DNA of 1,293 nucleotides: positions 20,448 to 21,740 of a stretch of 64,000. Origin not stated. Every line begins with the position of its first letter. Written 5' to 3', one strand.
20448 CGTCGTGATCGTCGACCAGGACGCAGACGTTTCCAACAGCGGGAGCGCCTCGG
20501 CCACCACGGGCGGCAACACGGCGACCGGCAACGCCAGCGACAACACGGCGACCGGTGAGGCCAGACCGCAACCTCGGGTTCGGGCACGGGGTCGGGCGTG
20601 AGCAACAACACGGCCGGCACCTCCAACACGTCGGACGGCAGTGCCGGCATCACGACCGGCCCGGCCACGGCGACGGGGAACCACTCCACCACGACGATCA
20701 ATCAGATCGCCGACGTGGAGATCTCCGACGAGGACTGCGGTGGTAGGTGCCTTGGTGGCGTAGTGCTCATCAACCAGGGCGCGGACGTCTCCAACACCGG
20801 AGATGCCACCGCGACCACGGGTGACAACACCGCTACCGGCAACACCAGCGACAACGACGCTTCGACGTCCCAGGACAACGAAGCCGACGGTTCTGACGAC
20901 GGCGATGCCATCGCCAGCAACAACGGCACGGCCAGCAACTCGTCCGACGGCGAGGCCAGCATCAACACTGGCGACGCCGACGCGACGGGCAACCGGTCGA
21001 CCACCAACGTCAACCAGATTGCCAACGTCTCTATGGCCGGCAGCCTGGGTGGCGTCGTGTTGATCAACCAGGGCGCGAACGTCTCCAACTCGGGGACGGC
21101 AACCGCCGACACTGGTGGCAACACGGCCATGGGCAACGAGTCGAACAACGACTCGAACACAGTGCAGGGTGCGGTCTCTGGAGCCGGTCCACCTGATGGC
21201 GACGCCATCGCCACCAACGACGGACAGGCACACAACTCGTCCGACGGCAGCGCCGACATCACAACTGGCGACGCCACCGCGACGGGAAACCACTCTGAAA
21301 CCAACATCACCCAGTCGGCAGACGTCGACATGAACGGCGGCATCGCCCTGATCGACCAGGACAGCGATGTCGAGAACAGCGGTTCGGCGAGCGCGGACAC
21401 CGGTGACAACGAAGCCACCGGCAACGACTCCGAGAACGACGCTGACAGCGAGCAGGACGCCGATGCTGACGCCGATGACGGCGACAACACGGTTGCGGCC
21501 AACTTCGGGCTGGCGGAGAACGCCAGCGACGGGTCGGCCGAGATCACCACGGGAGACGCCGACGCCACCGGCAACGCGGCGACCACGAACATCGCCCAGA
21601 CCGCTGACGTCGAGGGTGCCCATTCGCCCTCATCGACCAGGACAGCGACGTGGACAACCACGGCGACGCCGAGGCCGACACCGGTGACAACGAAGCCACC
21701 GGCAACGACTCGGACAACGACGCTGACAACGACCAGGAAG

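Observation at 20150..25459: Giant poly-acidic tandem-repeat, LAxTG-anchored surface protein with a Gly/Asn-ladder repeat I cannot place in a named family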

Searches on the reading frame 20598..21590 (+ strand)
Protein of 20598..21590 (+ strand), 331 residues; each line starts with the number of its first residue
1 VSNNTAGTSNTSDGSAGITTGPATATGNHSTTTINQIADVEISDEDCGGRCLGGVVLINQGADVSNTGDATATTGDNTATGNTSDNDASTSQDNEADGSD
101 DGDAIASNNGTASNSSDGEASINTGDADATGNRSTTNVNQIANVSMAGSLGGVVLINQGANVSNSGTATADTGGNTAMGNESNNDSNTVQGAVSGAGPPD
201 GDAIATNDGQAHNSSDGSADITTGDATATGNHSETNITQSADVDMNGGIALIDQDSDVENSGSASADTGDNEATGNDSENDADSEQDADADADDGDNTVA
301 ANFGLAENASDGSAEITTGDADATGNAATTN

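Call 5: search_protein_families(library=pfam, proteins=[window:20598-21590:+], max_evalue=1)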
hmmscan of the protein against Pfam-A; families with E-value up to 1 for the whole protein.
window:20598-21590:+ (331 aa): 0 families

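Call 6: search_protein_families(library=ncbifam, proteins=[window:20598-21590:+], max_evalue=1)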
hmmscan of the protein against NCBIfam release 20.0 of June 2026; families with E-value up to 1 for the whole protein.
window:20598-21590:+ (331 aa): 0 families

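Call 12: find_homologous_proteins(query=window:20598-21590:+, max_evalue=0.001)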
Query window:20598-21590:+ (331 aa): 72 proteins with E <= 0.001 among 8000 candidates.
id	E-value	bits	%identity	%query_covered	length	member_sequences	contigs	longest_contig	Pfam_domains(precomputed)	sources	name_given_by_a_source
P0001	1.3e-46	178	46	97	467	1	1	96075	-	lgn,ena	-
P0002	5.4e-46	176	42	98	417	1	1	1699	-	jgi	jgi:hypothetical protein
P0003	2.1e-45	174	48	83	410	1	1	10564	-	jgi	jgi:hypothetical protein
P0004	1.4e-41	161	40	100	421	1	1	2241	-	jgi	-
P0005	8.6e-39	152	43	84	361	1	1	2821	-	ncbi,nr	ncbi:MAG: hypothetical protein M3N15_07250, partial [Actinomycetota bacterium]|nr:hypothetical prote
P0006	2.5e-38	151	44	97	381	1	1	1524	-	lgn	-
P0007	3.3e-38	150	47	85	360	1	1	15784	-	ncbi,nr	ncbi:MAG TPA: hypothetical protein VGR26_07580, partial [Acidimicrobiales bacterium]|nr:hypothetical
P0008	3.6e-38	150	49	81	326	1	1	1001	-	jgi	jgi:hypothetical protein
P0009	1.5e-37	148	45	88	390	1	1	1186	-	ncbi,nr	ncbi:MAG: hypothetical protein LC708_03715, partial [Actinobacteria bacterium]|nr:hypothetical prote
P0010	4.7e-36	143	39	81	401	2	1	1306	-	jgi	-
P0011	7.6e-36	142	46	75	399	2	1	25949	-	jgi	jgi:hypothetical protein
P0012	1.2e-35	142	37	85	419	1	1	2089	-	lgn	-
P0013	1.1e-34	139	44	70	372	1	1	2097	-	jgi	jgi:hypothetical protein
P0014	1.2e-29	122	41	71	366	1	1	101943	-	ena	-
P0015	2.6e-29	121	42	82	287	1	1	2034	-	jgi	jgi:hypothetical protein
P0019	8.9e-25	106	34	93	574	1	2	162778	-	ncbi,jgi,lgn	ncbi:MAG: hypothetical protein QOG87_1627 [Actinomycetota bacterium]|jgi:hypothetical protein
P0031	1.1e-19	89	37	84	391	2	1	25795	-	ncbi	ncbi:MAG: hypothetical protein ABR540_00230 [Acidimicrobiales bacterium]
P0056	2.7e-14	72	39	70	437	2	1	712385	-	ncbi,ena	-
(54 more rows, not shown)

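Call 17: search_solved_structures(query=A2, max_evalue=10, show_alignments=2)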
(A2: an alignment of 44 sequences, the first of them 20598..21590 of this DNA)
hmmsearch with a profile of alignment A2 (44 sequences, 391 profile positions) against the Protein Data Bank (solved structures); distinct sequences matched with E-value up to 10: 0.

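Call 19: find_encoding_contigs(protein=P0056, flank=8000, max_places=2)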
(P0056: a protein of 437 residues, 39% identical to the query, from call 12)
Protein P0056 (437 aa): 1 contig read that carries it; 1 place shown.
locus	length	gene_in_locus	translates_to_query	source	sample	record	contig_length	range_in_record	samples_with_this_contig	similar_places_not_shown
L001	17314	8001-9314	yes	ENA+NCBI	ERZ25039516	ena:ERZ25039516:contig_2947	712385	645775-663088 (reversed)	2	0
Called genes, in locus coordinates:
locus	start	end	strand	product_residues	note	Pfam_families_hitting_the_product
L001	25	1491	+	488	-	-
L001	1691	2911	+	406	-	-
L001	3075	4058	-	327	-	PF10017:Methyltransf_33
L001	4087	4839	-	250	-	PF13230:GATase_4, PF13522:GATase_6 (weak)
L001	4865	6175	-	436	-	PF12867:DinB_2, PF03781:FGE-sulfatase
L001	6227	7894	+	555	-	PF00920:ILVD_EDD_N, PF24877:ILV_EDD_C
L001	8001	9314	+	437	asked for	-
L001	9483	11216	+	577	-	PF02776:TPP_enzyme_N, PF00205:TPP_enzyme_M, PF02775:TPP_enzyme_C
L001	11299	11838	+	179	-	PF01842:ACT, PF13291:ACT_4 (faint), PF22629:ACT_AHAS_ss, PF13710:ACT_5, PF10369:ALS_ss_C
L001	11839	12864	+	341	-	PF07991:KARI_N, PF01450:KARI_C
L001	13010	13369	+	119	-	PF11695:DUF3291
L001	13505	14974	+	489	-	PF00270:DEAD, PF04851:ResIII (faint), PF00271:Helicase_C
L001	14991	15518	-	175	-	PF04542:Sigma70_r2, PF07638:Sigma70_ECF (weak), PF08281:Sigma70_r4_2, PF04545:Sigma70_r4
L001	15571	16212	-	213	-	-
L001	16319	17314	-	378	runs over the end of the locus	PF00266:Aminotran_5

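Call 20: find_encoding_contigs(protein=P0014, flank=8000, max_places=2)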
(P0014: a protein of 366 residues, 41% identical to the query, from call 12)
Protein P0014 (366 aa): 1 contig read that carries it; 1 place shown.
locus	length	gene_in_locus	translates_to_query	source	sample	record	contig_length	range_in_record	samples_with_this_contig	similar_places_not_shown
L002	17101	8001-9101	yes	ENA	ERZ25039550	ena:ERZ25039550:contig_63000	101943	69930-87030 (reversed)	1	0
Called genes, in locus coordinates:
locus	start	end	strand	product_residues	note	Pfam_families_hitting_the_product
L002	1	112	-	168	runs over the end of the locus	PF12146:Hydrolase_4 (weak)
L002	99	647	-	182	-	-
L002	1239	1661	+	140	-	-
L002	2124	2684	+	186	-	-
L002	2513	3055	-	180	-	PF00190:Cupin_1 (weak), PF07883:Cupin_2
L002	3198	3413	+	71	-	PF05532:CsbD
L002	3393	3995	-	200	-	PF00254:FKBP_C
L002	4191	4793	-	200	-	PF01266:DAO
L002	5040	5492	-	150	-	PF01494:FAD_binding_3 (weak), PF00890:FAD_binding_2 (weak), PF01266:DAO, PF13450:NAD_binding_8 (weak), PF13454:NAD_binding_9 (weak)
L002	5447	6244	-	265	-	PF01019:G_glu_transpept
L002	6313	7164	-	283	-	PF01019:G_glu_transpept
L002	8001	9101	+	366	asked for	-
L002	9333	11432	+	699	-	-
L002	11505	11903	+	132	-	PF00072:Response_reg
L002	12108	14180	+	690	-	PF02861:Clp_N, PF13401:AAA_22 (faint), PF01637:ATPase_2 (faint), PF13191:AAA_16 (weak), PF23569:NBD_SMAX1, PF00004:AAA, PF17871:AAA_lid_9, PF07724:AAA_2, +4 more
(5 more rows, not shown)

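Call 25: predict_structure(alignment_id=A2)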
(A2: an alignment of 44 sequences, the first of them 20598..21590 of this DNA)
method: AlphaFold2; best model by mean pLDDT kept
length: 331 residues; sequences in the alignment: 44
mean_pLDDT: 63.9   pTM: 0.42
mean pLDDT of the five models: 63.9, 55.5, 44.4, 40.1, 39.9
residues with pLDDT >= 90: 0; 70-90: 105; 50-70: 193; < 50: 33
segments of 3 or more residues with pLDDT < 50: 1-24
pLDDT, mean of each block of 10 residues (from residue 1): 32 34 47 64 62 71 69 66 56 62 60 57 72 69 74 78 69 67 56 60 65 60 72 72 81 74 72 62 60 65 60 71 70 69
secondary structure, 60 per line:
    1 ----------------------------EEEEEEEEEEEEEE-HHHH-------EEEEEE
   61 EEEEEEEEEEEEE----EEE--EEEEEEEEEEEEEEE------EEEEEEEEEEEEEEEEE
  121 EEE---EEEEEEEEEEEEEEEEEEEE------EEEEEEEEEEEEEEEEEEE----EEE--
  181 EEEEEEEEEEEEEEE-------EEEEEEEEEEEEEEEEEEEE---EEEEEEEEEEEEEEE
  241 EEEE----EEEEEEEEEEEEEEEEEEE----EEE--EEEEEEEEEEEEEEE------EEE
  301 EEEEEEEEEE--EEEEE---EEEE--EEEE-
elements in order: E29-42 H44-47 E55-73 E78-80 E83-97 E104-123 E127-146 E153-171 E176-178 E181-195 E203-222 E226-244 E249-267 E272-274 E277-291 E298-310 E313-317 E321-324 E327-330

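Call 29: fold_search(model_id=the predicted structure, library=pdb)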
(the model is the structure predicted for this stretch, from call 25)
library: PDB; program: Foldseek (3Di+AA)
matches with E <= 10: 64; with E <= 0.001: 0
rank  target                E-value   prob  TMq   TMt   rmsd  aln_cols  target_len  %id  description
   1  5awf_E                1.8e-01  0.01  0.05  0.04  44.7       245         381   12  Crystal structure of SufB-SufC-SufD complex from Escherichia coli (released 2015-11-11)
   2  9u4u_A                2.4e-01  0.02  0.07  0.12  38.8       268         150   12  Structure of the functional amyloid FapC from Pseudomonas sp.UK4 (released 2025-08-06)
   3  5awf_A                2.5e-01  0.01  0.07  0.06  42.8       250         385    9  Crystal structure of SufB-SufC-SufD complex from Escherichia coli (released 2015-11-11)
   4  1rwr                  4.4e-01  0.01  0.05  0.06  43.6       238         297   10  Crystal structure of filamentous hemagglutinin secretion domain (released 2004-04-13)
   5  9a7k_A                5.5e-01  0.01  0.05  0.04  45.6       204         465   11  Integrative model of SUFB-SUFD by crosslinking MS and deep learning (released 2024-09-18)
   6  5awf_B                6.8e-01  0.01  0.07  0.06  42.0       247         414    9  Crystal structure of SufB-SufC-SufD complex from Escherichia coli (released 2015-11-11)
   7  4kh3                  7.6e-01  0.01  0.05  0.04  45.6       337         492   12  Structure of a bacterial self-associating protein (released 2014-01-15)
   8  4q1q_A                7.6e-01  0.00  0.04  0.05  47.0       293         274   14  Crystal structure of TibC-catalyzed hyper-glycosylated TibA55-350 fragment (released 2014-09-17)
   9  5awg_B                8.4e-01  0.01  0.07  0.07  43.4       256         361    9  Crystal structure of Hg-bound SufB-SufC-SufD complex from Escherichia coli (released 2015-11-11)
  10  9h78_B                1.0e+00  0.01  0.06  0.06  42.0       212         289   13  [FeS] cluster-loaded SMS complex from M. jannaschii (released 2025-06-04)
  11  5awg_A                1.0e+00  0.01  0.05  0.05  43.6       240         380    8  Crystal structure of Hg-bound SufB-SufC-SufD complex from Escherichia coli (released 2015-11-11)
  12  3p4g_D                1.7e+00  0.00  0.05  0.05  47.6       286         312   11  X-ray crystal structure of a hyperactive, Ca2+-dependent, beta-helical antifreeze protein from an Antarctic bacterium (released 2011-04-27)
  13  8c50_A                1.8e+00  0.00  0.05  0.05  45.9       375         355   11  Pontibacter korlensis curli subunit CsgA (released 2023-06-28)
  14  5awg_F                2.1e+00  0.01  0.05  0.05  43.9       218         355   10  Crystal structure of Hg-bound SufB-SufC-SufD complex from Escherichia coli (released 2015-11-11)
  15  7ko9                  2.1e+00  0.00  0.05  0.03  45.4       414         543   12  Crystal structure of antigen 43 from uropathogenic Escherichia coli UTI89 (released 2022-03-09)
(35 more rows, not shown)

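Call 30: search_protein_representatives(alignment_id=A2)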
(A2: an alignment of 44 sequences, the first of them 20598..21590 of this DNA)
Query: 44 sequences, 391 profile positions. Proteins with E-value up to 0.001 (for the whole library): 432; up to 1e-10: 330; up to 1e-30: 160. The best 150 are listed.
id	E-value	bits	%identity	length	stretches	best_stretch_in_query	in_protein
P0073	0.0e+00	1572.4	-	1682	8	39-309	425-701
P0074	0.0e+00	1382.4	-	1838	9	30-310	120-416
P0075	0.0e+00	1327.1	-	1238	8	8-308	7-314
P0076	0.0e+00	1286.9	-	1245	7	34-267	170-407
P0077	0.0e+00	1204.4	-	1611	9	15-264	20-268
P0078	0.0e+00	1139.2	-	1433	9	39-307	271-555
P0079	0.0e+00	1084.4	-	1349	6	33-306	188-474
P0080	8.1e-292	983.2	-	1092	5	27-275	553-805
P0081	8.6e-289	973.2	-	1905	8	70-307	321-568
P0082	2.0e-284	958.8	-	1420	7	40-309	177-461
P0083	2.1e-260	879.8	-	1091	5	82-362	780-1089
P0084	1.0e-257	870.9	-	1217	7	32-307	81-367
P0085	8.7e-255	861.2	-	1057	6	34-309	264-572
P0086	1.3e-253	857.4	-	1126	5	32-308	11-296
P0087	9.9e-249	841.3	-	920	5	29-310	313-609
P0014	8.1e-71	255.6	-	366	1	75-364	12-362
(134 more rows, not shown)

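Call 32: search_protein_families(library=pfam, proteins=[P0073, P0074, P0077, P0081, P0056, P0031], max_evalue=1)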
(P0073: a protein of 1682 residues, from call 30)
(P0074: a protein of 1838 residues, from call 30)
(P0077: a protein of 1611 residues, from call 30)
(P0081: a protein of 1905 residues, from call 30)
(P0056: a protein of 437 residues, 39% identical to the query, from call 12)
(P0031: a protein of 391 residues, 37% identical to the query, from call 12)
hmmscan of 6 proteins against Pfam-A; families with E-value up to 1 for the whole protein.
P0073 (1682 aa): 0 families

P0074 (1838 aa): 1 family
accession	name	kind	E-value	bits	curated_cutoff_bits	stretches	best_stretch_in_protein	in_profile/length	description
PF20088.4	DUF6480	-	0.14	12.5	25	1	1770-1829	10-68/78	Family of unknown function (DUF6480)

P0077 (1611 aa): 0 families

P0081 (1905 aa): 0 families

P0056 (437 aa): 1 family
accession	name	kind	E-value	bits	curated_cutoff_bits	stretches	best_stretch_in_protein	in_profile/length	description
PF00959.24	Phage_lysozyme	-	0.86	10.4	22.3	0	162-206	56-100/125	Phage lysozyme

P0031 (391 aa): 0 families

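Call 34: list_cluster_members(proteins=[P0073, P0074, P0077, P0019, P0031, P0056])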
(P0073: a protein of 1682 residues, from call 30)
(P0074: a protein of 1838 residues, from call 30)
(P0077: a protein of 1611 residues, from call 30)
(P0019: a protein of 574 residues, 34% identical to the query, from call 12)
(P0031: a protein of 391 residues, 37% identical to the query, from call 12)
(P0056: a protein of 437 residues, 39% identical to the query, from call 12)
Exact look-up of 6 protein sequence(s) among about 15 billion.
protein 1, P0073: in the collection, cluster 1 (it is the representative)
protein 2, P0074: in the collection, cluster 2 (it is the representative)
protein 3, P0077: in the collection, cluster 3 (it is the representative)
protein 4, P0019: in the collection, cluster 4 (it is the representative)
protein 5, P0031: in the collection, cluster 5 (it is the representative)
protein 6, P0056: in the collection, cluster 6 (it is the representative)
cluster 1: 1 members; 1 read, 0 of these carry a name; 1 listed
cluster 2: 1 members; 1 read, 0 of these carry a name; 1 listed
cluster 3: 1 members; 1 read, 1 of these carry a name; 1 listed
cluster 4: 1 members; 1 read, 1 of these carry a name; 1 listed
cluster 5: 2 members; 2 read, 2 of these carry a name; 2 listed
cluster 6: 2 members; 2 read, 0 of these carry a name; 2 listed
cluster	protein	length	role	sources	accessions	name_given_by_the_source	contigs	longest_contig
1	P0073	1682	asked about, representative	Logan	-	-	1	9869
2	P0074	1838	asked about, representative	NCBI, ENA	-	-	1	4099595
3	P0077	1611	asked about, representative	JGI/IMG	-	hypothetical protein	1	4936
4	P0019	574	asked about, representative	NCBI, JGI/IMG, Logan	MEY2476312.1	MAG: hypothetical protein QOG87_1627 [Actinomycetota bacterium] | hypothetical protein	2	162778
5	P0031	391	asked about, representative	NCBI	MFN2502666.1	MAG: hypothetical protein ABR540_00230 [Acidimicrobiales bacterium]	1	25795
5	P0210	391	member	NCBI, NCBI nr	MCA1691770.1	MAG: hypothetical protein LC733_06060 [Actinobacteria bacterium] | hypothetical protein [Actinomycetota bacterium]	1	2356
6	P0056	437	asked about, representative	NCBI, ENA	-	-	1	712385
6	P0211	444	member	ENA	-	-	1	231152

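Call 35: find_encoding_contigs(protein=P0074, flank=10000, max_places=2)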
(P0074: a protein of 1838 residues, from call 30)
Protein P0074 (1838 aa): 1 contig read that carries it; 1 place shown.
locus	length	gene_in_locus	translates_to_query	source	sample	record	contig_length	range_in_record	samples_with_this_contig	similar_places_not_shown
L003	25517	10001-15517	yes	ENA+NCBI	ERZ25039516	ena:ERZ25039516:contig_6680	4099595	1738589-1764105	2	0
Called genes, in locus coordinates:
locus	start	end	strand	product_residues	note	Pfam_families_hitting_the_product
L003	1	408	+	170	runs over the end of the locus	PF00486:Trans_reg_C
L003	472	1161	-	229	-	PF00300:His_Phos_1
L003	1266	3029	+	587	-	PF00069:Pkinase, PF07714:PK_Tyr_Ser-Thr, PF17667:Pkinase_fungal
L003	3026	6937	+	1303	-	PF00498:FHA, PF16697:Yop-YscD_cpl, PF13401:AAA_22 (faint), PF01580:FtsK_SpoIIIE, PF05872:HerA_C (weak), PF20720:nSTAND3 (faint), PF25199:nSTAND_NTPase5 (faint)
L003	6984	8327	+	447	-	-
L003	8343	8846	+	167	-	PF07617:DUF1579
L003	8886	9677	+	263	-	PF00160:Pro_isomerase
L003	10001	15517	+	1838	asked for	-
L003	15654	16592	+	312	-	PF00753:Lactamase_B, PF12706:Lactamase_B_2 (weak)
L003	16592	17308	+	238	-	PF00702:Hydrolase, PF13419:HAD_2, PF13242:Hydrolase_like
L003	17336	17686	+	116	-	PF00127:Copper-bind (faint)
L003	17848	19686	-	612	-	PF00664:ABC_membrane, PF00005:ABC_tran, PF02463:SMC_N (weak)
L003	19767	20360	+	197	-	-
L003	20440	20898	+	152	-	PF01135:PCMT (weak)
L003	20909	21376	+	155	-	PF05050:Methyltransf_21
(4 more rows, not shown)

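Call 36: find_encoding_contigs(protein=P0073, flank=10000, max_places=2)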
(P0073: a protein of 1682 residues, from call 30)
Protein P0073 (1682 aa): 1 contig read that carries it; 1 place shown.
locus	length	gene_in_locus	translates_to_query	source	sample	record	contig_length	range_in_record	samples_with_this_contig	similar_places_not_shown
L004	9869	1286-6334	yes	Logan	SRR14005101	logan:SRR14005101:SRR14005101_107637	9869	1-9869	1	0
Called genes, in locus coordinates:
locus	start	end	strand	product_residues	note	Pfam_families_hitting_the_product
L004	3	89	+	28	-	?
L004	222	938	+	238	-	PF00160:Pro_isomerase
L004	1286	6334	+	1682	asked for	-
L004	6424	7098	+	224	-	PF01323:DSBA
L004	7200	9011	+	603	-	PF07646:Kelch_2 (faint), PF25210:Kelch_FKB95 (faint), PF01344:Kelch_1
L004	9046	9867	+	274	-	?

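Call 50: find_related_loci(query=window:20598-21590:+, collection=genome_contigs, flank=4000)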
Query window:20598-21590:+ (331 aa) in genome_contigs; peptide patterns used: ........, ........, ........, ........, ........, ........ (x = any residue, [..] = any of these).
97 stretches matched a pattern; 4 encode a relative of the query (tblastn E <= 1e-3); 4 distinct loci.
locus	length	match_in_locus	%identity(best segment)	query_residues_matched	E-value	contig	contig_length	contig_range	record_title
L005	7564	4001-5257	96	1-331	0e+0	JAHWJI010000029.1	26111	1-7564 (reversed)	MAG: Actinomycetota bacterium isolate 0707_bin13 NODE_29_length_26111_cov_23.570758, whole genome shotgun sequence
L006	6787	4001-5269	84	1-331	1e-145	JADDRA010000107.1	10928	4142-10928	MAG: Actinomycetota bacterium isolate LC3_1 AB19_LC3_1165_length_10951_cov_94, whole genome shotgun sequence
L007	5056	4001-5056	80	3-331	1e-107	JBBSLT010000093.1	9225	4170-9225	MAG: Acidimicrobiales bacterium isolate LS5_sbin.1 LS5_sbin.1_K_413302_L_9225_cov_70.1900, whole genome shotgun sequence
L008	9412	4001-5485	51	1-331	3e-61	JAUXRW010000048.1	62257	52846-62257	MAG: Acidimicrobiales bacterium isolate C12_metabat.bin.16 C12_k141_30504, whole genome shotgun sequence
